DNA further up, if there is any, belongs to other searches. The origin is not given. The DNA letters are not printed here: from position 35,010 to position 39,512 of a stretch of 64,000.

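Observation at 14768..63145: Dispersed family of structured palindromic repeats (8 copies in 64 kb) with compensatory stem changes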

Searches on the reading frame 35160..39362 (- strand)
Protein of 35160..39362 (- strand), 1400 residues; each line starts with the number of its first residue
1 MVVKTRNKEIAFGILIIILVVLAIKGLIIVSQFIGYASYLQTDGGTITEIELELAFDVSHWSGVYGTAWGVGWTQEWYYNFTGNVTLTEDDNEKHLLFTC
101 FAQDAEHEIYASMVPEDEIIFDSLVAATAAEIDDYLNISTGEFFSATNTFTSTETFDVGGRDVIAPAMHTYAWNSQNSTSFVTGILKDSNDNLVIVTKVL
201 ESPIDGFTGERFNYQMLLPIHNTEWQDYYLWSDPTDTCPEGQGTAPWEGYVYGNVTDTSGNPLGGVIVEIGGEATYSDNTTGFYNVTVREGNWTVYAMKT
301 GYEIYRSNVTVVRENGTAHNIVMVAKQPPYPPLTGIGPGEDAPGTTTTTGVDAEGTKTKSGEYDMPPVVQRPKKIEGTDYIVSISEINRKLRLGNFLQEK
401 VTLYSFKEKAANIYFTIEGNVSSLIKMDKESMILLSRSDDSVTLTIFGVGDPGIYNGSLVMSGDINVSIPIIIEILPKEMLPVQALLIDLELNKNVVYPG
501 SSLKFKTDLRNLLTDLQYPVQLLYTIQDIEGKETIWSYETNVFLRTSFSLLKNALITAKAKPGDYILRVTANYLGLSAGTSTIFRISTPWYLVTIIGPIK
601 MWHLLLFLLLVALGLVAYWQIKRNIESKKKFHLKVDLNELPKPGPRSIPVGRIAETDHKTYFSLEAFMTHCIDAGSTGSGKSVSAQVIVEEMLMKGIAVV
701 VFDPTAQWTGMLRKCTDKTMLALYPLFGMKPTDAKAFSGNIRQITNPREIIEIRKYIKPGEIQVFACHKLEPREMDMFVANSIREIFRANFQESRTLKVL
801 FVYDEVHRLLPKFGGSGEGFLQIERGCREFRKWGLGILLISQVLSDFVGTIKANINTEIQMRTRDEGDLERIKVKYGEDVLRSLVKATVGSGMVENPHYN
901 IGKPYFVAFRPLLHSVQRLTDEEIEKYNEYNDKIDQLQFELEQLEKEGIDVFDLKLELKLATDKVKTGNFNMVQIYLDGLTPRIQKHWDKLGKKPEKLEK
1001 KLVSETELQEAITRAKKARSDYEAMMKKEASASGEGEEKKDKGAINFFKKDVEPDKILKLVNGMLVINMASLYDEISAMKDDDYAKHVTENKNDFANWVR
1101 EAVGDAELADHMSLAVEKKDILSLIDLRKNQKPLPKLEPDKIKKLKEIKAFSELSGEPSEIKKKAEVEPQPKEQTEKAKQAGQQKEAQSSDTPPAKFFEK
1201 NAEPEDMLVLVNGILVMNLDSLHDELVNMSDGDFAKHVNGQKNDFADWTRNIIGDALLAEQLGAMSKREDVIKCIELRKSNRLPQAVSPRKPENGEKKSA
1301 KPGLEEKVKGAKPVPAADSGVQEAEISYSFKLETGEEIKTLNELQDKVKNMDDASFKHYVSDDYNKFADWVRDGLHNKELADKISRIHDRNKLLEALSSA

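Call 15: search_protein_families(library=pfam, proteins=[window:35160-39362:-], max_evalue=0.01)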
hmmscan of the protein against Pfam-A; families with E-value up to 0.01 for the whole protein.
window:35160-39362:- (1400 aa): 6 families
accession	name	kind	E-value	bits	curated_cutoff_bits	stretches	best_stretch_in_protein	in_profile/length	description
PF19027.5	DUF5752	-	2e-15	57.2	23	2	1088-1130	53-94/208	Family of unknown function (DUF5752)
PF01935.23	DUF87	-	3.8e-09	37.4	23.2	1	648-748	1-83/220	Helicase HerA, central domain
PF13620.12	CarboxypepD_reg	-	4e-06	27.5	32.3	1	251-323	2-81/82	Carboxypeptidase regulatory-like domain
PF05872.18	HerA_C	-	5.5e-05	22.4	22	1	657-717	10-70/502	Helicase HerA-like C-terminal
PF12846.13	AAA_10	-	0.00076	19.1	27.5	1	670-717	23-73/362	AAA-like domain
PF13715.12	CarbopepD_reg_2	-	0.0055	17.2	32.2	0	252-323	2-76/88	CarboxypepD_reg-like domain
